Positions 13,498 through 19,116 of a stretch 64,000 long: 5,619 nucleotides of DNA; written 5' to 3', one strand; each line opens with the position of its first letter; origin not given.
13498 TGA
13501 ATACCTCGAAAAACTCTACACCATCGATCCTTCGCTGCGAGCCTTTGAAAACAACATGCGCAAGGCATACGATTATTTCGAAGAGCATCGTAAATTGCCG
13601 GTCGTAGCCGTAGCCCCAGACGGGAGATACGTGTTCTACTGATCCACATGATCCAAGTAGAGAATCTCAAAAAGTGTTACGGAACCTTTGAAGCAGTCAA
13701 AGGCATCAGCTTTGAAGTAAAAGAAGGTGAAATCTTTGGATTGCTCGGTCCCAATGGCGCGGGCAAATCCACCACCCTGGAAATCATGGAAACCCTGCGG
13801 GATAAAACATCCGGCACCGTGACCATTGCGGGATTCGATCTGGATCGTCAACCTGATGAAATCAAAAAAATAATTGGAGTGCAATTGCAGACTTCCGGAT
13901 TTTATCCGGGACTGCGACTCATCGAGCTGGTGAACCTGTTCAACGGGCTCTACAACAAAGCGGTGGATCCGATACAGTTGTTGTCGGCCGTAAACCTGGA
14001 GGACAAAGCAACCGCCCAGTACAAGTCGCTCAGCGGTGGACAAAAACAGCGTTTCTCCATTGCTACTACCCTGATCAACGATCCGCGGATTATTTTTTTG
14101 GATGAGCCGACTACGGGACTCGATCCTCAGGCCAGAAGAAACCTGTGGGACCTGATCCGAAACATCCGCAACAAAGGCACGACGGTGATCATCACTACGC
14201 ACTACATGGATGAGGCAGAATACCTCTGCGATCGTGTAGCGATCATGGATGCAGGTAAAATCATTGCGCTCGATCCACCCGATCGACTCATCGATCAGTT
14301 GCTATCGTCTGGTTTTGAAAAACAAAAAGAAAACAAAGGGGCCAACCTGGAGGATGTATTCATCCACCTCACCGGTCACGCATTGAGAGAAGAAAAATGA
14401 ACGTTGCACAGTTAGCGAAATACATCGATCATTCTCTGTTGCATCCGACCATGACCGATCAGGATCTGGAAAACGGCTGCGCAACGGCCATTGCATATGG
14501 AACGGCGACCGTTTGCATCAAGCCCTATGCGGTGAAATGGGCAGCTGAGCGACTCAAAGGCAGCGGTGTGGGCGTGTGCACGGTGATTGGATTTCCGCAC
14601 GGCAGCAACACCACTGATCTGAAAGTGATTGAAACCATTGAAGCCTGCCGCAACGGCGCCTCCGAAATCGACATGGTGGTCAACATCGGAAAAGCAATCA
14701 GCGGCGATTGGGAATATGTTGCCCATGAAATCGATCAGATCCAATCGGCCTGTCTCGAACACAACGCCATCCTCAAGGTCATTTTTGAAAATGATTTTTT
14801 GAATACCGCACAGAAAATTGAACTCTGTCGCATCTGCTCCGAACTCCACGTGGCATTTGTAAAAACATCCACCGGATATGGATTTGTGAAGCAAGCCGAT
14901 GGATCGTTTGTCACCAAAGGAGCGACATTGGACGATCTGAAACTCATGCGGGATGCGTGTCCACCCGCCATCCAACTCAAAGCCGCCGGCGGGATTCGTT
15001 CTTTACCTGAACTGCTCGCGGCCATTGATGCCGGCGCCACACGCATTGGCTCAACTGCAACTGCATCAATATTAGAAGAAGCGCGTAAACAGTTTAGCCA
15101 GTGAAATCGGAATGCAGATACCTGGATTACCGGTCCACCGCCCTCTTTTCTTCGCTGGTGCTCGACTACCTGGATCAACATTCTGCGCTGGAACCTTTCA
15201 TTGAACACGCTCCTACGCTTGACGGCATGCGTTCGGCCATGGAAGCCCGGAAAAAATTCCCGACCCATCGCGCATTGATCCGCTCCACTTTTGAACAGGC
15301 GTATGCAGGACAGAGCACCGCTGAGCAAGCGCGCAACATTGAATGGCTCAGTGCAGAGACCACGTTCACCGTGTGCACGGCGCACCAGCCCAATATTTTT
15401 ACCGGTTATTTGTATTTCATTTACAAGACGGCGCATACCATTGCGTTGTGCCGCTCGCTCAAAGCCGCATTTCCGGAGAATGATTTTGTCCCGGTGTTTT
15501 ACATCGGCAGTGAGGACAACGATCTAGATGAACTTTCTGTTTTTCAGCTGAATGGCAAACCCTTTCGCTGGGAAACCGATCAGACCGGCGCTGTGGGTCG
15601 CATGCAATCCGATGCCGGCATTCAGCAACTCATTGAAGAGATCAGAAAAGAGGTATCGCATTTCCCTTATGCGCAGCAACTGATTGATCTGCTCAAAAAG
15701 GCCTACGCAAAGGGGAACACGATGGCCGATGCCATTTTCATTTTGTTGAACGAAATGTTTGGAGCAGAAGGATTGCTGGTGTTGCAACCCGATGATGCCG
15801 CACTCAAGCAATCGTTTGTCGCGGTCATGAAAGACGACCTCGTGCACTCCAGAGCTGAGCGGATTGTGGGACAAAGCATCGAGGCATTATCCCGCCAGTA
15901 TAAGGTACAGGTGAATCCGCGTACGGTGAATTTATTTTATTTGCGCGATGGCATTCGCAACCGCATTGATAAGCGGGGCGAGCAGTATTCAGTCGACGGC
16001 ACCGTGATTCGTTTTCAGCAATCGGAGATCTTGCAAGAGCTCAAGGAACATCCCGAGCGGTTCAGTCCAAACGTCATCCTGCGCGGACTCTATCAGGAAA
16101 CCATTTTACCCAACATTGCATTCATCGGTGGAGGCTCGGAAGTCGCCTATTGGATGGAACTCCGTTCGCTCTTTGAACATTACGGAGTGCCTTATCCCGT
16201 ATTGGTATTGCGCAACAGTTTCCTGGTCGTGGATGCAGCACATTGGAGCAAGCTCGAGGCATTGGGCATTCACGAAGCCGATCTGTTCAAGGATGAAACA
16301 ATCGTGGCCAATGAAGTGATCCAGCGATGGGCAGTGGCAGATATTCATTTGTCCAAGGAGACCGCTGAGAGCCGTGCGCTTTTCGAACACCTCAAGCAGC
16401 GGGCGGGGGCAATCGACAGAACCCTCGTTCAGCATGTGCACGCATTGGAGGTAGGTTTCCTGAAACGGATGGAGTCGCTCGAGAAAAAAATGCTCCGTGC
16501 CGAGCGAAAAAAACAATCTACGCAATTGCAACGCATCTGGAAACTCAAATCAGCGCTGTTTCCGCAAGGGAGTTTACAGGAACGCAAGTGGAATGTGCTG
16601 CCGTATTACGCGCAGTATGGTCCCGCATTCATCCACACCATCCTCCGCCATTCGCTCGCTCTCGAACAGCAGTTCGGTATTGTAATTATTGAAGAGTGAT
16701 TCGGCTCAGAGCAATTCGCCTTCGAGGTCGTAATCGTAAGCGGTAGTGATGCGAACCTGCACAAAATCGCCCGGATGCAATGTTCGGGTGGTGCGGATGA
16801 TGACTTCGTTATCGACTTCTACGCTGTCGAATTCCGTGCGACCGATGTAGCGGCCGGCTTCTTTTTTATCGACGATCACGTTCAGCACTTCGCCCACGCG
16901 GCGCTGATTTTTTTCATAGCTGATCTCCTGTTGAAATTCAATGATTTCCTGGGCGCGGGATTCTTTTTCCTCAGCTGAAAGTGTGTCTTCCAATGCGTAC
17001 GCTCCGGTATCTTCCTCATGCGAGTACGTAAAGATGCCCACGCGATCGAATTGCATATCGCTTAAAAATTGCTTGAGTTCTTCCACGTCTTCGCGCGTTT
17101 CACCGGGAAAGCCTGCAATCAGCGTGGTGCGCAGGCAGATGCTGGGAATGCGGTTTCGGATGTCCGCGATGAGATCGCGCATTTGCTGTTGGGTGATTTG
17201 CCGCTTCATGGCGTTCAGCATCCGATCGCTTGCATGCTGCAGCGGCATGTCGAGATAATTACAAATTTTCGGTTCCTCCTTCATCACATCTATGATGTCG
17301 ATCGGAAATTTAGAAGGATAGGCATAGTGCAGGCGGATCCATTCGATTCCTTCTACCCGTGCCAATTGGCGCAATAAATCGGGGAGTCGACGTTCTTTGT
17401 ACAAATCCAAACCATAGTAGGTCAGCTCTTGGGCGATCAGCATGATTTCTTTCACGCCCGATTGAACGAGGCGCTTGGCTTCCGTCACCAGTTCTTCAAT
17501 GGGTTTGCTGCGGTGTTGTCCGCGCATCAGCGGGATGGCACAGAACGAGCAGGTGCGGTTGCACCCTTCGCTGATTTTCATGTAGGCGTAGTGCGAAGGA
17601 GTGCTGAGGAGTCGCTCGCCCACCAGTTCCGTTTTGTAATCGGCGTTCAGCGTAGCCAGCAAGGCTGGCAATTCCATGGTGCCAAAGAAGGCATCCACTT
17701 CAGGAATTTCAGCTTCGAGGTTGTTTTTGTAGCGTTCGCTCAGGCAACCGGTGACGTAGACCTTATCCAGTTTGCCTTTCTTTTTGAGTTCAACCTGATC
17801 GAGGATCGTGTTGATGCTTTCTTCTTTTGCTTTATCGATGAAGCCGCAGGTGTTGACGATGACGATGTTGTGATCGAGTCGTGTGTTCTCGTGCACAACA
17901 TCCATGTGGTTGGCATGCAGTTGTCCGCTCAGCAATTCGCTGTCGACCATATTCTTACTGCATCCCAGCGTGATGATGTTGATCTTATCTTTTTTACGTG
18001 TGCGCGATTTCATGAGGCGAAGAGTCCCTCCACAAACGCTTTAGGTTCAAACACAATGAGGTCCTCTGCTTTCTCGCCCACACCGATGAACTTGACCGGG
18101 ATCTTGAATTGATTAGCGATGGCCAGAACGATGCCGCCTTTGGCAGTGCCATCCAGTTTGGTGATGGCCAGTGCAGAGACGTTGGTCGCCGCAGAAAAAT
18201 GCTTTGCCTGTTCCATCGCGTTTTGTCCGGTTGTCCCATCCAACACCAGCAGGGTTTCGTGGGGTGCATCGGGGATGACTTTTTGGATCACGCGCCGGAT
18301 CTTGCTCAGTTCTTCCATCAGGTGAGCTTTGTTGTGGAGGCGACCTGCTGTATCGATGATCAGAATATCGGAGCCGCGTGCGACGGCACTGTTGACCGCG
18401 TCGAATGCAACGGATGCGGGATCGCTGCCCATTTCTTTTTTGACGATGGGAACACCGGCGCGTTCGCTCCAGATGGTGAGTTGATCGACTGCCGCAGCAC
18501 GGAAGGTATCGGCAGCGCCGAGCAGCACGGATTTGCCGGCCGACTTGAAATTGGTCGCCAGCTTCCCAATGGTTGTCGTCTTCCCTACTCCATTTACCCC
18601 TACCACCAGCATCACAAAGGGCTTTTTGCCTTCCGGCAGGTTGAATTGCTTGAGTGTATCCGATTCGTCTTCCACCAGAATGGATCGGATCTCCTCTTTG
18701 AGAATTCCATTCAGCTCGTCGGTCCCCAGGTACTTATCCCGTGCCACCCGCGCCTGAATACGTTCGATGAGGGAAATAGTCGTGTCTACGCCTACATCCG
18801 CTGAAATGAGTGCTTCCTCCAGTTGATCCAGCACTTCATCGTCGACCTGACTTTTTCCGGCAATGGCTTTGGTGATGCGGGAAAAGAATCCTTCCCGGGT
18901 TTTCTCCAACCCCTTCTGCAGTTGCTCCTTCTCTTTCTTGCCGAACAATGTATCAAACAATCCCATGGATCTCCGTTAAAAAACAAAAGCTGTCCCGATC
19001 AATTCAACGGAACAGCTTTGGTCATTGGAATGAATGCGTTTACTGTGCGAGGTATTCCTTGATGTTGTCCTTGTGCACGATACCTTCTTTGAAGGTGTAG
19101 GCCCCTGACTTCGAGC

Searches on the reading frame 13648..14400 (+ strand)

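Call 6: search_protein_families(library=pfam, proteins=[window:13648-14400:+])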
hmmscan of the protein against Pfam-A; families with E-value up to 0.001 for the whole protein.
window:13648-14400:+ (250 aa): 5 families
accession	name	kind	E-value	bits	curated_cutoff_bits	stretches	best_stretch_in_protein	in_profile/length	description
PF00005.33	ABC_tran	-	1.1e-29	104.2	25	1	18-156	2-137/137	ABC transporter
PF13304.12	AAA_21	-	3.3e-18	67.2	27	2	114-185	224-298/304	AAA domain, putative AbiEii toxin, Type IV TA system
PF13175.12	AAA_15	-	3.5e-09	37.2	32.1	1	138-185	311-369/374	AAA ATPase domain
PF02463.25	SMC_N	-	7e-06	26.1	40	0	124-187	133-199/220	RecF/RecN/SMC N terminal domain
PF13558.12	SbcC_Walker_B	-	0.00017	22.2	27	0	123-171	28-89/90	SbcC/RAD50-like, Walker B motif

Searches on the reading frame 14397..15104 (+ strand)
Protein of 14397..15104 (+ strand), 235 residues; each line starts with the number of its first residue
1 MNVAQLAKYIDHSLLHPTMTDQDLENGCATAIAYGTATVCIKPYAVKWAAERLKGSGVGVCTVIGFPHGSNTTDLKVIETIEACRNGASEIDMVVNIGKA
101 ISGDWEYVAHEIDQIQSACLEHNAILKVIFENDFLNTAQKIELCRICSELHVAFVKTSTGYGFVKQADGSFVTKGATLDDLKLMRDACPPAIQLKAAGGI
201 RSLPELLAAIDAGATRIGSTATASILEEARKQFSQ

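Call 6: search_protein_families(library=pfam, proteins=[window:14397-15104:+])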
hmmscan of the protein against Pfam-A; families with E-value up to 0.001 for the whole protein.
window:14397-15104:+ (235 aa): 1 family
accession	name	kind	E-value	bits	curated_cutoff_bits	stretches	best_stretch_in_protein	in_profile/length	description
PF01791.15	DeoC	-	2.6e-15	57.1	23.8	1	7-213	3-211/229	DeoC/LacD family aldolase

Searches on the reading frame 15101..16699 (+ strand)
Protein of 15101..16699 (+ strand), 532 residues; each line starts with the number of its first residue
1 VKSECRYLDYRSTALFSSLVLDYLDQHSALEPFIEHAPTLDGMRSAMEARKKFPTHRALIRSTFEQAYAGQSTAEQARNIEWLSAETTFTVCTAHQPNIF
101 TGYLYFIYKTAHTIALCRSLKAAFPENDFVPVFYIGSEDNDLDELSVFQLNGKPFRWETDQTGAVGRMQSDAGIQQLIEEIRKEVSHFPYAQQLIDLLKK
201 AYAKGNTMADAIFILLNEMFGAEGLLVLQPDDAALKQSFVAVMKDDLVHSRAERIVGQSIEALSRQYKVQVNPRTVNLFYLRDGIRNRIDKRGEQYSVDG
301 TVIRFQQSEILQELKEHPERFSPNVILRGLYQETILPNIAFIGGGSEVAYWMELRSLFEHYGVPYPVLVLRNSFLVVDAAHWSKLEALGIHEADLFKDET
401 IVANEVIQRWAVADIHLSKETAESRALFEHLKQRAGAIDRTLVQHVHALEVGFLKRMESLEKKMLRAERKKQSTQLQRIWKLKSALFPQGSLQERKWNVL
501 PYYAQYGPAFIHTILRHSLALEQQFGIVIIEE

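Call 6: search_protein_families(library=pfam, proteins=[window:15101-16699:+])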
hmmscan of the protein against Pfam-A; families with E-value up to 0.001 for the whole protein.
window:15101-16699:+ (532 aa): 2 families
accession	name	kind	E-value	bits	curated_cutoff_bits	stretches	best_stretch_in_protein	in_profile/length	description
PF10079.15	Rossmann-like_BshC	-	2.6e-101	340.2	27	1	5-372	3-380/380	Bacillithiol biosynthesis BshC, N-terminal Rossmann-like domain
PF24850.1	CC_BshC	-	2.1e-34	119.2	27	1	375-528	2-157/159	Bacillithiol biosynthesis BshC, C-terminal coiled-coil domain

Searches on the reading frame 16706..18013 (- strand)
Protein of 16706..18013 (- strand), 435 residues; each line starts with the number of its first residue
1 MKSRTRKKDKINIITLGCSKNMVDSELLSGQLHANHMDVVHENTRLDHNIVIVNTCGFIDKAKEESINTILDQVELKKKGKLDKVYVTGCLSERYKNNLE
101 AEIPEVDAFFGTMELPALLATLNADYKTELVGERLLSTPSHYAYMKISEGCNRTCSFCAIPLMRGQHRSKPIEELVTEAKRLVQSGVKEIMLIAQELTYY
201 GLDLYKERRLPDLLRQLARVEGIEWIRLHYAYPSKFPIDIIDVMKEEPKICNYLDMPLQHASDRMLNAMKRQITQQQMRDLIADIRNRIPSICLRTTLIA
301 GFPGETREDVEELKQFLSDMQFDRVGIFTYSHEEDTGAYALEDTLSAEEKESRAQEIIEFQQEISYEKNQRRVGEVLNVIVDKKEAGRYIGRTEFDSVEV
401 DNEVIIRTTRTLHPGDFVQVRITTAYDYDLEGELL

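Call 6: search_protein_families(library=pfam, proteins=[window:16706-18013:-])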
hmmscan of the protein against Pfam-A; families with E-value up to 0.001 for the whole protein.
window:16706-18013:- (435 aa): 4 families
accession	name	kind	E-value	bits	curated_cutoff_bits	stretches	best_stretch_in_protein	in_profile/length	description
PF04055.27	Radical_SAM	-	1.1e-25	91.2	29.5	1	146-317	2-166/166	Radical SAM superfamily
PF00919.26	UPF0004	-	1.9e-23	82.7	27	1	10-111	1-98/98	Uncharacterized protein family UPF0004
PF18693.7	TRAM_2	-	2.3e-19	69.8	27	1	373-434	1-62/63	TRAM domain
PF01938.26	TRAM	-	5.8e-07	29.7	21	1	370-435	1-61/61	TRAM domain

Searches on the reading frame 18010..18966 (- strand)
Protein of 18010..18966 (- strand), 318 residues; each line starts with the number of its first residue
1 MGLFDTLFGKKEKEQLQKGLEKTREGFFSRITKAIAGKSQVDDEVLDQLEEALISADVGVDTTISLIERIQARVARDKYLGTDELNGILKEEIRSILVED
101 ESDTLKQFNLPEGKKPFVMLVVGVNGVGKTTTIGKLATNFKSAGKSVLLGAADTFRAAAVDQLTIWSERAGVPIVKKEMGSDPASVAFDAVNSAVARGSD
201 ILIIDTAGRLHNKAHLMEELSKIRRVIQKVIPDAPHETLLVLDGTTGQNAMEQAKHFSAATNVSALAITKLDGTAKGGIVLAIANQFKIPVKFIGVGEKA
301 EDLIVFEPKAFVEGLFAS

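Call 6: search_protein_families(library=pfam, proteins=[window:18010-18966:-])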
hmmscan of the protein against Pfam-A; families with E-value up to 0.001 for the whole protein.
window:18010-18966:- (318 aa): 6 families
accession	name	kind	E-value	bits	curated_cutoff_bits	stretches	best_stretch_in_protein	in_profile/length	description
PF00448.28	SRP54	-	1.5e-76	256.8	22.7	1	116-316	1-195/196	SRP54-type protein, GTPase domain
PF02881.24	SRP54_N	-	1.2e-15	57.9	22.4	1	28-93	2-75/75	SRP54-type protein, helical bundle domain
PF13604.12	AAA_30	-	4.1e-06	27.1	27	1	117-213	19-103/191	AAA domain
PF13191.12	AAA_16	-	1.2e-05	26.3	32.6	1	117-246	25-142/167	AAA ATPase domain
PF06414.18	Zeta_toxin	-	2.8e-05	24.1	22.3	1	107-218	8-115/199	Zeta toxin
PF13401.12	AAA_22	-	0.00015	22.5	27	1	118-226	7-110/130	AAA domain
